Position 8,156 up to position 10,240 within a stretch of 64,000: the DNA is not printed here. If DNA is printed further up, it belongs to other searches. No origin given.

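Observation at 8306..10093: GlmS homologue with the catalytic N-terminal Cys replaced by Ser and further glutaminase-site substitutions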

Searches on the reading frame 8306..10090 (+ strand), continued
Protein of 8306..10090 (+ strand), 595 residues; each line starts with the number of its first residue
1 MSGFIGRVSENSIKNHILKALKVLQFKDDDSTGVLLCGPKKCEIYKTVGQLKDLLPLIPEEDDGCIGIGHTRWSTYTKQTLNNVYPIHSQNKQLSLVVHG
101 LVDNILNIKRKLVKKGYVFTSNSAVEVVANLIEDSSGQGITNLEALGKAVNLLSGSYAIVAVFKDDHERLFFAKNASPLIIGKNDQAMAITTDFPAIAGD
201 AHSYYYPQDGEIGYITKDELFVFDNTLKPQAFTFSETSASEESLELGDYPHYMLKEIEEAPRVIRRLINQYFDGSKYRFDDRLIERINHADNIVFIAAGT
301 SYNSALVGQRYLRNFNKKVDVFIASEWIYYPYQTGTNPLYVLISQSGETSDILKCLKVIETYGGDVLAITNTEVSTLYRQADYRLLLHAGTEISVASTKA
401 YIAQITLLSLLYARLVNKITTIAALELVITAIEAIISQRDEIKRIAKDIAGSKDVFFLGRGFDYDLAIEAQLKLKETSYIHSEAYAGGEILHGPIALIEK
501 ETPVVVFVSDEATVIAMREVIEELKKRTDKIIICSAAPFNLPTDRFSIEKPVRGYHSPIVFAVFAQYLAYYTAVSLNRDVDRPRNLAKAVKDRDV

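Call 15: find_related_loci(query=A1, collection=genome_contigs, flank=10000)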
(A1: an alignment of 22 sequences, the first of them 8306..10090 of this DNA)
Query A1 (595 aa) in genome_contigs; peptide patterns used: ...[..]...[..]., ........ (x = any residue, [..] = any of these).
534 stretches matched a pattern; 517 encode a relative of the query (tblastn E <= 1e-3); the best 80 are kept; 80 distinct loci.
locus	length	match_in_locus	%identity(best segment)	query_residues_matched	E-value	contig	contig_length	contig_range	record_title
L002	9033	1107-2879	68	1-591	0e+0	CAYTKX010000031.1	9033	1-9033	MAG TPA_asm: uncultured Staphylococcaceae bacterium isolate binchicken_co59_122 genome assembly, contig: NODE_18492_leng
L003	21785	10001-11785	69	1-595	0e+0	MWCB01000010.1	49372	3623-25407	MAG: Tenericutes bacterium ADurb.Bin239 BWY30_contig000010, whole genome shotgun sequence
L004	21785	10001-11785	68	1-595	0e+0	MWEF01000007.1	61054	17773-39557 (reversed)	MAG: Tenericutes bacterium ADurb.Bin087 BWX74_contig000007, whole genome shotgun sequence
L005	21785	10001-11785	68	1-595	0e+0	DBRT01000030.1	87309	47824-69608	MAG TPA_asm: Bacillales bacterium UBA1361 UBA1361_contig_1301, whole genome shotgun sequence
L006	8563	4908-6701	66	1-595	0e+0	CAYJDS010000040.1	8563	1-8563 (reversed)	MAG TPA_asm: uncultured Staphylococcaceae bacterium isolate ERP122455_co1_30 genome assembly, contig: NODE_2649_length_8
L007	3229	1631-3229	70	1-533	0e+0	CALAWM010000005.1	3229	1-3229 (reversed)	MAG TPA_asm: uncultured Bacillales bacterium isolate SRR1562009_bin.48_CONCOCT_v1.1_MAG genome assembly, contig: ERZ7240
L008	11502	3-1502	69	96-595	0e+0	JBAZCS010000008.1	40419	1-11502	MAG: Bacilli bacterium isolate SO_2017_LW2_79 scaffold_2195_c1_LW138R_2017, whole genome shotgun sequence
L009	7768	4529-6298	55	1-590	0e+0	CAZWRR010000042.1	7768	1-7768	MAG TPA_asm: uncultured Staphylococcaceae bacterium isolate binchicken_co88_29 genome assembly, contig: NODE_16290_lengt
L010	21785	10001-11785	54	1-594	0e+0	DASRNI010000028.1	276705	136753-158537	MAG TPA_asm: Bacilli bacterium isolate SMAG_U10238 k141_816589, whole genome shotgun sequence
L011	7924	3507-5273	43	1-590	3e-161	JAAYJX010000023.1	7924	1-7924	MAG: Erysipelotrichia bacterium isolate AS10tlH2TH_345 39389_AS10, whole genome shotgun sequence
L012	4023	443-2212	43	1-590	4e-165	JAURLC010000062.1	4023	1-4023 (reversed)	MAG: Bacillota bacterium isolate SFB_Oligo_Co_111 k141_3622660, whole genome shotgun sequence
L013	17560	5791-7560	43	1-590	1e-158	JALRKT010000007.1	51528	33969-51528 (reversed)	MAG: Bacilli bacterium isolate YM.12 NODE_7_length_51528_cov_7.424734, whole genome shotgun sequence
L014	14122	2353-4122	44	1-590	2e-158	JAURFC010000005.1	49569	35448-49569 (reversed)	MAG: Bacillota bacterium isolate SFB_3D_100_73 k141_1066399_length_49569_cov_14.0042, whole genome shotgun sequence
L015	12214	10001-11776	43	1-590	6e-158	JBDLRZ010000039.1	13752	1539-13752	MAG: Bacillota bacterium isolate icacos_2019_sw_WHONDRS-S19S_0094_B_bin.72 scaffold_770701, whole genome shotgun sequenc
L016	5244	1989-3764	43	1-590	1e-159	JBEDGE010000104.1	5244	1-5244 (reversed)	MAG: Bacillota bacterium isolate NASQAN2014_190_B_bin.69 scaffold_938328, whole genome shotgun sequence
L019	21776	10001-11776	43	1-590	3e-156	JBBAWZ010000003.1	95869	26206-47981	MAG: Bacilli bacterium isolate EUL_362 ctg3-EUL_362, whole genome shotgun sequence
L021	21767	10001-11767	42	1-590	6e-154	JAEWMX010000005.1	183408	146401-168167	MAG: Bacillota bacterium isolate OH_PDB_148 k127_1257411, whole genome shotgun sequence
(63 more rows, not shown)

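Call 32: find_homologous_proteins(query=L019:8648-9982:+, max_evalue=1e-30)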
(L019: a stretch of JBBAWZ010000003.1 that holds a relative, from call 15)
Query L019:8648-9982:+ (445 aa): 8000 proteins with E <= 1e-30 among 8000 candidates; the best 120 are listed.
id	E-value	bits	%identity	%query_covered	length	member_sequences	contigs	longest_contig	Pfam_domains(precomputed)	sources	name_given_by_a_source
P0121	2.8e-288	973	100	100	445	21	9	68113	PF02878.23,PF00408.27,PF02879.23,PF02880.23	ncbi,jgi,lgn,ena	jgi:phosphoglucosamine mutase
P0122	2.8e-258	874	89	100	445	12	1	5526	PF02878.23,PF00408.27,PF02879.23,PF02880.23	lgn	-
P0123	3.6e-257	871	87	100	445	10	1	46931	PF02878.23,PF00408.27,PF02879.23,PF02880.23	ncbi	-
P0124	7.2e-252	853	86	100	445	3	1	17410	PF02878.23,PF00408.27,PF02879.23,PF02880.23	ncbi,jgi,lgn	ncbi:MAG: hypothetical protein RIS53_952 [Bacillota bacterium]|jgi:phosphoglucosamine mutase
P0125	7.6e-250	847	85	100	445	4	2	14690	PF02878.23,PF00408.27,PF02879.23,PF02880.23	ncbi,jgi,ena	jgi:phosphoglucosamine mutase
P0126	7.4e-246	834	84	100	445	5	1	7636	PF02878.23,PF00408.27,PF02879.23,PF02880.23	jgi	-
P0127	2.4e-243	825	83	100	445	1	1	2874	PF02878.23,PF00408.27,PF02879.23,PF02880.23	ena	-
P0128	2.0e-219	747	75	100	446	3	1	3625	PF02878.23,PF00408.27,PF02879.23,PF02880.23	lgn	-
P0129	3.1e-206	703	71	100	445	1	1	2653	PF02878.23,PF00408.27,PF02879.23,PF02880.23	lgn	-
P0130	4.2e-206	703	73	100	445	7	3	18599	PF02878.23,PF00408.27,PF02879.23,PF02880.23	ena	-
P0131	3.2e-205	700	72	100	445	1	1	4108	PF02878.23,PF00408.27,PF02879.23,PF02880.23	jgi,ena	jgi:phosphoglucosamine mutase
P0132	3.3e-205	700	71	100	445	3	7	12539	PF02878.23,PF00408.27,PF02879.23,PF02880.23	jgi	jgi:phosphoglucosamine mutase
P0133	6.2e-205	699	72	100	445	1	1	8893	PF02878.23,PF00408.27,PF02879.23,PF02880.23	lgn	-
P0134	9.2e-205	698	72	100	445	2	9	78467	PF02878.23,PF00408.27,PF02879.23,PF02880.23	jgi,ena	jgi:phosphoglucosamine mutase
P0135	1.1e-204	698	72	100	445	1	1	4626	PF02878.23,PF00408.27,PF02879.23,PF02880.23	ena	-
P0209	4.8e-132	459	53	98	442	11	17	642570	PF02878.23,PF00408.27,PF02879.23,PF02880.23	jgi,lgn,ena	jgi:phosphoglucosamine mutase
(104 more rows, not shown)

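Call 33: find_encoding_contigs(protein=P0209, flank=10000, max_places=3)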
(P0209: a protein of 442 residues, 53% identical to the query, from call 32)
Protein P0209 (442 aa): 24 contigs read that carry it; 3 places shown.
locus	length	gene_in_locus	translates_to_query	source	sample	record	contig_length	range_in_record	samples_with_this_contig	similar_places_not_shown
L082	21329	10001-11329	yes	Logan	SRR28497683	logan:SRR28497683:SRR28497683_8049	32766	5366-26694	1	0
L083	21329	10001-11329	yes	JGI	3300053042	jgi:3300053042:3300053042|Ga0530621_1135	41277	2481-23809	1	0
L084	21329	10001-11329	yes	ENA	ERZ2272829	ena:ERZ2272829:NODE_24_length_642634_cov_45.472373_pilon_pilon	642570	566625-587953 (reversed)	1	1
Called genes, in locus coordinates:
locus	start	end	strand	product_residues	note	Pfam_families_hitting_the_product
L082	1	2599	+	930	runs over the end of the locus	PF08447:PAS_3 (faint), PF00512:HisKA, PF02518:HATPase_c, PF00072:Response_reg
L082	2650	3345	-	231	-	PF13472:Lipase_GDSL_2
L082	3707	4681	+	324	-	PF02463:SMC_N (faint), PF00005:ABC_tran, PF09383:NIL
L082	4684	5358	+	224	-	PF00528:BPD_transp_1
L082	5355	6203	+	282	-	PF03180:Lipoprotein_9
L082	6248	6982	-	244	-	PF20217:DUF6577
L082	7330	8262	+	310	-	PF14018:DUF4234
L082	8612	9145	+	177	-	PF04608:PgpA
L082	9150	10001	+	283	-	PF02457:DAC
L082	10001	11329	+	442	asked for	PF02878:PGM_PMM_I, PF02879:PGM_PMM_II, PF02880:PGM_PMM_III, PF00408:PGM_PMM_IV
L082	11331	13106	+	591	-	PF13522:GATase_6, PF13537:GATase_7, PF01380:SIS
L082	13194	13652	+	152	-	PF06271:RDD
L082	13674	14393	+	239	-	PF01048:PNP_UDP_1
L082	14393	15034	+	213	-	PF08378:NERD (weak)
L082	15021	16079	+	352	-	-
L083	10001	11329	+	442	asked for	PF02878:PGM_PMM_I, PF02879:PGM_PMM_II, PF02880:PGM_PMM_III, PF00408:PGM_PMM_IV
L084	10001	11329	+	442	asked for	PF02878:PGM_PMM_I, PF02879:PGM_PMM_II, PF02880:PGM_PMM_III, PF00408:PGM_PMM_IV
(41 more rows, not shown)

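Call 52: search_protein_representatives(alignment_id=A1)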
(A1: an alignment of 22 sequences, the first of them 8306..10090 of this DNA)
Query: 22 sequences, 595 profile positions. Proteins with E-value up to 0.001 (for the whole library): 27083; up to 1e-10: 14551; up to 1e-30: 4652. The best 150 are listed.
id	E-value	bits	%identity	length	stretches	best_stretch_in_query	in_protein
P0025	1.9e-295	997.6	-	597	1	1-594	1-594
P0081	7.4e-195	665.4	-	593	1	1-591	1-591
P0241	2.0e-178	611.2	-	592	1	1-591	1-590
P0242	4.0e-157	540.8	-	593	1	1-591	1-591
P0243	8.7e-153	526.5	-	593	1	1-591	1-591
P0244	2.7e-151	521.6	-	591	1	1-591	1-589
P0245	5.5e-149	513.9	-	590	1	1-591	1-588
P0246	2.5e-148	511.8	-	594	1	1-591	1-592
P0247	1.5e-147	509.2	-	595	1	1-591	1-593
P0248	4.5e-146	504.3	-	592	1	1-591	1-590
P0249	2.2e-145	502.1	-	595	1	1-591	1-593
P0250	1.1e-144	499.8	-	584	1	1-591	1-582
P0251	3.5e-142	491.5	-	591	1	1-591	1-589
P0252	5.2e-141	487.6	-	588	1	1-591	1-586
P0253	8.6e-141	486.9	-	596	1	1-591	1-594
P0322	5.6e-118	411.5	-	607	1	1-591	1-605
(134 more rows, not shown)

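Call 55: predict_structure(alignment_id=A1)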
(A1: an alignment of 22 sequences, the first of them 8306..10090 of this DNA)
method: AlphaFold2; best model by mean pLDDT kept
length: 595 residues; sequences in the alignment: 22
mean_pLDDT: 87.0   pTM: 0.81
mean pLDDT of the five models: 87.0, 85.7, 85.6, 84.4, 82.2
residues with pLDDT >= 90: 311; 70-90: 243; 50-70: 27; < 50: 14
segments of 3 or more residues with pLDDT < 50: 584-595
pLDDT, mean of each block of 10 residues (from residue 1): 84 91 81 89 91 93 92 76 91 91 92 94 92 86 94 91 90 89 92 80 87 95 95 77 71 89 92 90 95 88 91 92 87 82 83 88 90 81 90 75 95 93 94 95 93 89 90 85 81 63 91 89 86 92 91 88 94 88 50 32
secondary structure, 60 per line:
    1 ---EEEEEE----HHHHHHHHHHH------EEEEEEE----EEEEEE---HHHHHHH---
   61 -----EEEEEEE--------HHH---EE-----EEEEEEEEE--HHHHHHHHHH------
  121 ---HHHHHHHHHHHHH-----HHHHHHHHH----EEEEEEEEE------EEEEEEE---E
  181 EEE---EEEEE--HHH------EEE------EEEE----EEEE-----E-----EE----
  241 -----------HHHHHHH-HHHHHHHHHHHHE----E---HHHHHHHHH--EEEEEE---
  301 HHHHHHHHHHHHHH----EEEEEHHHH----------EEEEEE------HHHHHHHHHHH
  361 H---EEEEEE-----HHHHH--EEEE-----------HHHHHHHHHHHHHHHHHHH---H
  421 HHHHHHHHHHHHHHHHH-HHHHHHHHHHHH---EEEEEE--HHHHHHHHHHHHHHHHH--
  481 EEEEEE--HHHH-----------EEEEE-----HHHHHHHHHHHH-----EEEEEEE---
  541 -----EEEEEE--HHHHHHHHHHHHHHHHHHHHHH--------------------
elements in order: E4-9 H14-24 E31-37 E42-47 H51-57 E66-72 E94-102 H105-114 H124-136 H142-150 E155-163 E170-176 E180-183 E187-191 E203-205 E212-215 E220-223 H252-258 H260-271 H281-289 E292-297 H301-314 E319-323 H324-327 E338-343 H350-361 E365-370 H376-380 E383-386 H398-416 H420-437 H439-450 E454-459 H462-478 E481-486 H489-492 E504-508 H514-525 E531-537 E546-551 H554-575

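Call 60: fold_search(model_id=the predicted structure, library=pdb)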
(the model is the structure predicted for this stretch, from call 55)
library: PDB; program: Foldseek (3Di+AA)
matches with E <= 10: 1632; with E <= 0.001: 257
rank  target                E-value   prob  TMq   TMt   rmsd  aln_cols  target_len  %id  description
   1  3ooj_G                2.0e-54  1.00  0.55  0.54  15.8       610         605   32  C1A mutant of E. coli GlmS in complex with glucose-6P and glutamate (released 2011-10-19)
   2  3ooj_E                4.2e-54  1.00  0.53  0.52  23.4       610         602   32  C1A mutant of E. coli GlmS in complex with glucose-6P and glutamate (released 2011-10-19)
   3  3ooj_C                9.4e-54  1.00  0.53  0.53  23.3       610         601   32  C1A mutant of E. coli GlmS in complex with glucose-6P and glutamate (released 2011-10-19)
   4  2j6h_A                1.4e-53  1.00  0.83  0.81   4.5       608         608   32  E. coli glucosamine-6-P synthase in complex with glucose-6P and 5-oxo- L-norleucine (released 2006-10-02)
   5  3ooj_A                1.5e-53  1.00  0.54  0.53  23.7       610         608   32  C1A mutant of E. coli GlmS in complex with glucose-6P and glutamate (released 2011-10-19)
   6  1jxa_A                3.4e-53  1.00  0.86  0.84   4.0       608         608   32  GLUCOSAMINE 6-PHOSPHATE SYNTHASE WITH GLUCOSE 6-PHOSPHATE (released 2001-11-21)
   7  3ooj_D                4.5e-53  1.00  0.55  0.55  15.7       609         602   32  C1A mutant of E. coli GlmS in complex with glucose-6P and glutamate (released 2011-10-19)
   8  3ooj_F                3.2e-51  1.00  0.54  0.54  14.5       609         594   32  C1A mutant of E. coli GlmS in complex with glucose-6P and glutamate (released 2011-10-19)
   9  6r4h_B                3.3e-47  1.00  0.86  0.79   3.9       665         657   23  Crystal structure of human GFAT-1 G451E (released 2020-01-15)
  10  6r4g_B                5.3e-47  1.00  0.85  0.78   4.2       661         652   23  Crystal structure of human GFAT-1 in complex with UDP-GlcNAc (released 2020-01-15)
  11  7ndl_B                5.9e-47  1.00  0.86  0.78   4.1       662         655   23  Crystal structure of human GFAT-1 S205D (released 2021-03-10)
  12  6r4j_B                6.3e-47  1.00  0.86  0.79   4.2       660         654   24  Crystal structure of human GFAT-1 G451E in complex with UDP-GlcNAc (released 2020-01-15)
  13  6svm_B                6.6e-47  1.00  0.85  0.78   4.2       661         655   23  Crystal structure of human GFAT-1 in complex with Glucose-6-Phosphate, L-Glu, and UDP-GalNAc (released 2020-01-15)
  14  6zmk_B                1.7e-46  1.00  0.86  0.78   4.1       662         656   24  Crystal structure of human GFAT-1 L405R (released 2020-08-05)
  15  6r4f_B                1.7e-46  1.00  0.85  0.78   4.2       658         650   23  Crystal structure of human GFAT-1 in complex with Glucose-6-Phosphate (released 2020-01-15)
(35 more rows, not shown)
